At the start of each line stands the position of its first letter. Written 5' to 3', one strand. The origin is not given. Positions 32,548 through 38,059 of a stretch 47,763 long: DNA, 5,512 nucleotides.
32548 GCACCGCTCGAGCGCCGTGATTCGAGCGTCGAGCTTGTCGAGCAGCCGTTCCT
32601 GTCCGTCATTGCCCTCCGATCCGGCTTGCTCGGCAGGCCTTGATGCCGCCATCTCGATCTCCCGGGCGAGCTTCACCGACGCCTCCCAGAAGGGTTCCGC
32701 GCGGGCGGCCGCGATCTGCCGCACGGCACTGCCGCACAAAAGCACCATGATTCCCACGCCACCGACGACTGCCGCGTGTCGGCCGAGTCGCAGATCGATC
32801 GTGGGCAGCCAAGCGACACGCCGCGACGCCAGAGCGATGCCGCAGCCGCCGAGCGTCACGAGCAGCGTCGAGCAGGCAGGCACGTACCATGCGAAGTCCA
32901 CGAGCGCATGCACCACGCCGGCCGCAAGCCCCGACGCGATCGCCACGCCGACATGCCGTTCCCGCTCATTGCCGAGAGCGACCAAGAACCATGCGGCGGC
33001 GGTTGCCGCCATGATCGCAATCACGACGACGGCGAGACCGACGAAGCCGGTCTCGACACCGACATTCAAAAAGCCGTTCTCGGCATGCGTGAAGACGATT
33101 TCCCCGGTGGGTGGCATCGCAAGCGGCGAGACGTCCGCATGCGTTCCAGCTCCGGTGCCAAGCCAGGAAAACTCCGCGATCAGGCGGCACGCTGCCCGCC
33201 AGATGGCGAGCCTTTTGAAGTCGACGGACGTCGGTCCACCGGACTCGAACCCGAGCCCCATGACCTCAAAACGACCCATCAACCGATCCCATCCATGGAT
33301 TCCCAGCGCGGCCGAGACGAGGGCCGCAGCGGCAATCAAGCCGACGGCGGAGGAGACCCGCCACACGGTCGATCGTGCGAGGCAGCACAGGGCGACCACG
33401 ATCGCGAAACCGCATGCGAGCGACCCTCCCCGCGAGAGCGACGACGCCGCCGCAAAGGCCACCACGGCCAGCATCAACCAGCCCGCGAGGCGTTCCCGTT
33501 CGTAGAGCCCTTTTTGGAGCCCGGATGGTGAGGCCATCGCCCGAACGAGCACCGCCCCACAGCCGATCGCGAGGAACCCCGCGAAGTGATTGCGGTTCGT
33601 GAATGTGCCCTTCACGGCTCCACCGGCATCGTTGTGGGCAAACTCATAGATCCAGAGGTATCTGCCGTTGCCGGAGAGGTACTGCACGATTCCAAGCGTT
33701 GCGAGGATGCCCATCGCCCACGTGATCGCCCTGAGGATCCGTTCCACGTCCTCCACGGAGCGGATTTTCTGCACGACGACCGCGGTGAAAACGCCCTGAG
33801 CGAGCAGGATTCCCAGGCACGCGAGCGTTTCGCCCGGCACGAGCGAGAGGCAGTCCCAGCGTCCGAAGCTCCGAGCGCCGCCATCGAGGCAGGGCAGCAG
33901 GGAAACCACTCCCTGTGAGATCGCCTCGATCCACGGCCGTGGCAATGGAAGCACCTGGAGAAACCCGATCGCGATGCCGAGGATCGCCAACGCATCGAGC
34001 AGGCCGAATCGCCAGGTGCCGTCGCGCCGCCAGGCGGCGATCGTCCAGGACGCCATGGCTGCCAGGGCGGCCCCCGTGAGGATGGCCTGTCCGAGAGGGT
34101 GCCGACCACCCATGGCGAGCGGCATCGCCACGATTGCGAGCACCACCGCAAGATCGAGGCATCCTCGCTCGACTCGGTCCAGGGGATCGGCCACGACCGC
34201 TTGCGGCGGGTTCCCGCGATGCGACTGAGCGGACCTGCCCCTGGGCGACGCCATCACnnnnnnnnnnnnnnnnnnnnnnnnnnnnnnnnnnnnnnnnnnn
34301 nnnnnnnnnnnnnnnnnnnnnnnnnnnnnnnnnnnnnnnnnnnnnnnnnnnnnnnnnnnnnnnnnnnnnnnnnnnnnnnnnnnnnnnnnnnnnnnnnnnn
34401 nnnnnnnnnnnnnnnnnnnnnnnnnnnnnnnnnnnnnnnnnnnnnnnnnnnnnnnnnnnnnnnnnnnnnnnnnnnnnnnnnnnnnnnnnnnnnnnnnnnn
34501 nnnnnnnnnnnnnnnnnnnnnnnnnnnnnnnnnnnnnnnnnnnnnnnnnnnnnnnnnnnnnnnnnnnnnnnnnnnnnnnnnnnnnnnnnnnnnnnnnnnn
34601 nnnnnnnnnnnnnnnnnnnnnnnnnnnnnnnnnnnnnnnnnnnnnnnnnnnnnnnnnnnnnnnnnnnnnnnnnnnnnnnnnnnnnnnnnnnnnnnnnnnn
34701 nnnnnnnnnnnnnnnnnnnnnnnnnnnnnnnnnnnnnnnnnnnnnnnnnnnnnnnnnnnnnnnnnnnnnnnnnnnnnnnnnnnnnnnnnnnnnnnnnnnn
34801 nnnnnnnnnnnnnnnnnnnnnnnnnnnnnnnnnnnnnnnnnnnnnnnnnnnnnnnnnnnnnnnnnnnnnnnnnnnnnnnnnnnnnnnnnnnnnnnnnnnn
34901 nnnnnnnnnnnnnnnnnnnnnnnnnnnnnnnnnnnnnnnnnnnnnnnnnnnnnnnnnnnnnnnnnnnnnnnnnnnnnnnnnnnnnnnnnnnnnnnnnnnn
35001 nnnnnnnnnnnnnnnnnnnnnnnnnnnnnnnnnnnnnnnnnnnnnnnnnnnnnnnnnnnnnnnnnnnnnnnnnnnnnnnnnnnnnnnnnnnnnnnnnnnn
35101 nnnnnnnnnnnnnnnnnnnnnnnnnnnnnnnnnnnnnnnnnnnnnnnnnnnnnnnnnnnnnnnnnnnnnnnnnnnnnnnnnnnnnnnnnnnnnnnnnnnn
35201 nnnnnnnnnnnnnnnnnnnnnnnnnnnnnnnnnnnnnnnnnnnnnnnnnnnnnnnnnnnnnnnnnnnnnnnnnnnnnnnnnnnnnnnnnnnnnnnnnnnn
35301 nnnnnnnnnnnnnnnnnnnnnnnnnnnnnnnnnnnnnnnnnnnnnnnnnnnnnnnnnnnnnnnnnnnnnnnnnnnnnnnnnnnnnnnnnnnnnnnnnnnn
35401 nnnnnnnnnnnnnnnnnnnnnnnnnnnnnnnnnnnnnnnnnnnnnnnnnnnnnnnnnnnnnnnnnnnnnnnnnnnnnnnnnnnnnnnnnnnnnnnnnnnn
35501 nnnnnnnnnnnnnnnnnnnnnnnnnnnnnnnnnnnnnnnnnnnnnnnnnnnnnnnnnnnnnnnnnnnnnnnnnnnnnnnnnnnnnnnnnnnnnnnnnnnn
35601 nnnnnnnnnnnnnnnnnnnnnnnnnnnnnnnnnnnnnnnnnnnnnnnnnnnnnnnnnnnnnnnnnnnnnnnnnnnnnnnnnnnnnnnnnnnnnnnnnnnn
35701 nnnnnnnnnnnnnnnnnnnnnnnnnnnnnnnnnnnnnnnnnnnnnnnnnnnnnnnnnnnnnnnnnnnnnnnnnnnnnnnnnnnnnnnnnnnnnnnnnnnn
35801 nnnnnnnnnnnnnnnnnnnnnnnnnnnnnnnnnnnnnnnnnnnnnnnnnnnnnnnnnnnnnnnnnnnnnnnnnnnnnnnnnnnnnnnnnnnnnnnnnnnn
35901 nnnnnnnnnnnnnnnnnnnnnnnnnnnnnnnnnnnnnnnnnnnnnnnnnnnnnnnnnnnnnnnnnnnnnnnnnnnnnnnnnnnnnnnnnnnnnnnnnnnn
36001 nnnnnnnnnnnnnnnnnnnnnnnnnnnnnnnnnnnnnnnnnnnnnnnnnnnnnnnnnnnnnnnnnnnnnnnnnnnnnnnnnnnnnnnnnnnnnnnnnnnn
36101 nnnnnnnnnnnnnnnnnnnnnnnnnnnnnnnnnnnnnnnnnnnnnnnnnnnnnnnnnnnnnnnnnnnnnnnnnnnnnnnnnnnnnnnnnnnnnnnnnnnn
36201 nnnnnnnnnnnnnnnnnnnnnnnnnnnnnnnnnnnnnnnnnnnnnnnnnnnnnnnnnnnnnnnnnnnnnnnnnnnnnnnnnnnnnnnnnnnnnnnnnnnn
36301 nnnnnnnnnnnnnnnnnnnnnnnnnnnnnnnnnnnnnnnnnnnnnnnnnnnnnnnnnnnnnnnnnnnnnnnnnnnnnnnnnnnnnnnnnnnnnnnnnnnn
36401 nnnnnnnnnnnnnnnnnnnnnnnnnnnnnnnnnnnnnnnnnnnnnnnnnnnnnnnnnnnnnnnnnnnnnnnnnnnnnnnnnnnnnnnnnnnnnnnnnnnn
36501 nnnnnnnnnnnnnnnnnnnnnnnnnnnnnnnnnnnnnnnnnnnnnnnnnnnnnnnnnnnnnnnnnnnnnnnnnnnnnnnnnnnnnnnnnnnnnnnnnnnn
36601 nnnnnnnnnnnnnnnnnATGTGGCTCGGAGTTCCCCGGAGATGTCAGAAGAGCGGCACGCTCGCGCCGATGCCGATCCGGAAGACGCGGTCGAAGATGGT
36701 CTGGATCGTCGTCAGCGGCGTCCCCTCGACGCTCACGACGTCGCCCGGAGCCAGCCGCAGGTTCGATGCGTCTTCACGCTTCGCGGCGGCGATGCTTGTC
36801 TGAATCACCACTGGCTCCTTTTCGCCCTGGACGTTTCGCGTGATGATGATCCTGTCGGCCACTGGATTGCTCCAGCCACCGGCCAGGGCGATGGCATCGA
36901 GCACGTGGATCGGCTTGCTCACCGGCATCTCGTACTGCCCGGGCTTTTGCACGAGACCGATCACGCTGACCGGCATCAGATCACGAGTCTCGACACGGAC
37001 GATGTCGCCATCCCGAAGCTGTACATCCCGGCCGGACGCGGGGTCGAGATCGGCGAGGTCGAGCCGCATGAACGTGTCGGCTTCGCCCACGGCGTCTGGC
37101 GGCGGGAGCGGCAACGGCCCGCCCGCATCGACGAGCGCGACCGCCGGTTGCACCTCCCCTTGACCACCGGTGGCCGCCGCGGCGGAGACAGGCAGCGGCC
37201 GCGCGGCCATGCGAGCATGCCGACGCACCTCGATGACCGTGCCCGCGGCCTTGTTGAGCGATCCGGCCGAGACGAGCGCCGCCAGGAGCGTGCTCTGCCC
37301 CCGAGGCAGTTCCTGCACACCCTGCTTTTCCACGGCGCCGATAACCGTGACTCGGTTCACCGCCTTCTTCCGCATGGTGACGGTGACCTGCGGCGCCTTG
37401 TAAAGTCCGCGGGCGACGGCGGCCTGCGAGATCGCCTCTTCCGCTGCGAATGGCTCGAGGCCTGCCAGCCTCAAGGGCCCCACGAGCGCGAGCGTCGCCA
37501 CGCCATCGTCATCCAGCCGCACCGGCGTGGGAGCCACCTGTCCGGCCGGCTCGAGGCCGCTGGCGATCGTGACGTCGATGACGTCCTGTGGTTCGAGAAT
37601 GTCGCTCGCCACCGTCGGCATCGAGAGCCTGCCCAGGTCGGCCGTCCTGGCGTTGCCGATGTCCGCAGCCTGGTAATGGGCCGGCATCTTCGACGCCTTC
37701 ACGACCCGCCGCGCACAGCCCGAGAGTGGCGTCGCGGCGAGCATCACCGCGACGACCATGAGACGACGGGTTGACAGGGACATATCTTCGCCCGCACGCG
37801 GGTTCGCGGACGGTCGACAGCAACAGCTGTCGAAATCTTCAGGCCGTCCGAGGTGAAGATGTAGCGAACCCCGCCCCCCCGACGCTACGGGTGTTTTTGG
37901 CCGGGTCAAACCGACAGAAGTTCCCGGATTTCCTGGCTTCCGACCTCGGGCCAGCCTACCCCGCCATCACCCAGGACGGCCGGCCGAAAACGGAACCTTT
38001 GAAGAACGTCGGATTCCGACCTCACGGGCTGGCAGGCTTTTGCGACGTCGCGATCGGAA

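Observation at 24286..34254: Neisseria-pgl-like gene set next to a Wzy_C-TPR protein: candidate O-linked protein glycosylation system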

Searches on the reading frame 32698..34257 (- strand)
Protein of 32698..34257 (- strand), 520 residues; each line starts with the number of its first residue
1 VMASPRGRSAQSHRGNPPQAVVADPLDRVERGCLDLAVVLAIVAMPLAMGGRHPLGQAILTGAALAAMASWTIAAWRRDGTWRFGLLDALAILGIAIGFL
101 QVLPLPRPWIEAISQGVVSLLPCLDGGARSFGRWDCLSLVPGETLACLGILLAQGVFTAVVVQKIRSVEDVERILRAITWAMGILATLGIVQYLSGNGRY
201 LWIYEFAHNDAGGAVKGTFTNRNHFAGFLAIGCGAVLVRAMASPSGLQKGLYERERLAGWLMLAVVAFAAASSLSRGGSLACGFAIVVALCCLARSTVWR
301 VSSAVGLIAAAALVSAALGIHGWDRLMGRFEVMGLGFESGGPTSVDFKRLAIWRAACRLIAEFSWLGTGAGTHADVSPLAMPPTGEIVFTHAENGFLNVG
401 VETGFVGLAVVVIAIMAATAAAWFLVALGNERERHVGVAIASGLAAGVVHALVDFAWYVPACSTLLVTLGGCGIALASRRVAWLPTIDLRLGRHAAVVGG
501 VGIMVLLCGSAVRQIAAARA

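Call 45: search_solved_structures(query=A3, max_evalue=10, show_alignments=3)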
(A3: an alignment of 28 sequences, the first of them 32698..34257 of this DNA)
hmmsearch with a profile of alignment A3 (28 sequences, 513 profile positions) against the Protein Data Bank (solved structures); distinct sequences matched with E-value up to 10: 1.
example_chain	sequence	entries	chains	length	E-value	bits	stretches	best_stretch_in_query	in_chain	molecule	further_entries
7tpg_B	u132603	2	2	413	2.3e-12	49.3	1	256-426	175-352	Putative cell surface polysaccharide polymerase/ligase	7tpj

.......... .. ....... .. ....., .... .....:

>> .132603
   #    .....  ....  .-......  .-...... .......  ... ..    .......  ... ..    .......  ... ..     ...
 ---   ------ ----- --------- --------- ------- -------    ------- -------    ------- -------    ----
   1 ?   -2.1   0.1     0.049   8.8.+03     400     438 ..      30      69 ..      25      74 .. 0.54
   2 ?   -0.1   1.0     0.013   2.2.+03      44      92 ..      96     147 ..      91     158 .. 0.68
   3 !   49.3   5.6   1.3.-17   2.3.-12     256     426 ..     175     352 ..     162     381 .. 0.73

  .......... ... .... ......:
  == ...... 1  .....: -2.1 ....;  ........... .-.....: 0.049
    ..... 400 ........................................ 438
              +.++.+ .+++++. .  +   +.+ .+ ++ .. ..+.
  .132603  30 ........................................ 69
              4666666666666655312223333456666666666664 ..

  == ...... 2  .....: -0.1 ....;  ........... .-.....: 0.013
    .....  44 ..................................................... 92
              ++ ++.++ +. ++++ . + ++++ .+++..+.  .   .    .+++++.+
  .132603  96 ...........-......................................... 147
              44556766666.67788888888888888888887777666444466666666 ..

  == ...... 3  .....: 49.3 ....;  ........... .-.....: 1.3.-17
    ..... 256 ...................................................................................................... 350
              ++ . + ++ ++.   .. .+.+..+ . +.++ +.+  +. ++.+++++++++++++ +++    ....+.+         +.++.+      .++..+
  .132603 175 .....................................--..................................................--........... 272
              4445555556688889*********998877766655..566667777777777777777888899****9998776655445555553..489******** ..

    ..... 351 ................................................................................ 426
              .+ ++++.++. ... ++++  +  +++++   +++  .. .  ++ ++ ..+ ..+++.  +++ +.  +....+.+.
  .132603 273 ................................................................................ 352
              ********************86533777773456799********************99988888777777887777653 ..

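Call 73: search_protein_families(library=pfam, proteins=[window:32698-34257:-], max_evalue=10)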
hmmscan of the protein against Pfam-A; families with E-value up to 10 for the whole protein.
window:32698-34257:- (520 aa): 3 families
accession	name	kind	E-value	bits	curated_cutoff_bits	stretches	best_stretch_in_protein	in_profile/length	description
PF04932.20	Wzy_C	-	7.4e-17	62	31.7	1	262-411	2-148/149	O-Antigen ligase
PF13425.11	O-antigen_lig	-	0.26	10.5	31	1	161-249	113-196/462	O-antigen ligase like membrane protein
PF09093.17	Lyase_catalyt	-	0.32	10.6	25.1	1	36-69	297-330/359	Lyase, catalytic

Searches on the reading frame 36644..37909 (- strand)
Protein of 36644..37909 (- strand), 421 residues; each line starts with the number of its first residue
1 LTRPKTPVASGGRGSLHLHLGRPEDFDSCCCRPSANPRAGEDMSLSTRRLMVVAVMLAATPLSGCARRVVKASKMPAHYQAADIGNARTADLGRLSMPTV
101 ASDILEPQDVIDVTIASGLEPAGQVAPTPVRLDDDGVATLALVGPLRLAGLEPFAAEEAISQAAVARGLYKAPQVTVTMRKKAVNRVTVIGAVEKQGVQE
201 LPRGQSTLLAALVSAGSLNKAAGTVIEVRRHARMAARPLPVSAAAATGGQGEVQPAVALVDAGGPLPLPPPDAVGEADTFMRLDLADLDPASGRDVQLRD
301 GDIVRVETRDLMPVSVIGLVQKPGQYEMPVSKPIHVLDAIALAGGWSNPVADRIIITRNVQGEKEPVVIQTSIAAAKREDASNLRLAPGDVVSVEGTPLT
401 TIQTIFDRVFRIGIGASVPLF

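Call 5: search_protein_families(library=pfam, proteins=[window:36644-37909:-], max_evalue=0.01)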
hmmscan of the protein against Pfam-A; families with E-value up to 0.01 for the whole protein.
window:36644-37909:- (421 aa): 3 families
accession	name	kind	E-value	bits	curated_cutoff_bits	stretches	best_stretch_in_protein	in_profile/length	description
PF22461.2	SLBB_2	-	2.5e-13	50.3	27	2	314-394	3-79/79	SLBB domain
PF02563.21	Poly_export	-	4.5e-13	49.6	28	1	103-179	7-76/77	Polysaccharide biosynthesis/export protein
PF10531.15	SLBB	-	1.1e-10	41.6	27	1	314-364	2-50/55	SLBB domain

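Call 6: search_protein_families(library=ncbifam, proteins=[window:36644-37909:-], max_evalue=0.001)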
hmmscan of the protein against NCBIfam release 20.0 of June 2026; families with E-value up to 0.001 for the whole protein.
window:36644-37909:- (421 aa): 4 families
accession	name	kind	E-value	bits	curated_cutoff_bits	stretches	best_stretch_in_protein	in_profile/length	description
TIGR03028.1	EpsE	equivalog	6.4e-20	71.5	262.65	2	312-402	79-167/239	polysaccharide export protein EpsE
NF041843.1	EpsY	equivalog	6.5e-16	58.2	320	2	128-222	73-164/211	exopolysaccharide export protein EpsY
TIGR03027.2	pepcterm_export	equivalog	1.9e-12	47.2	180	2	130-232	25-129/169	XrtA/PEP-CTERM system exopolysaccharide export protein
NF011658.0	PRK15078.1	subfamily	1.1e-07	30.9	333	0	316-394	175-249/380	polysaccharide export protein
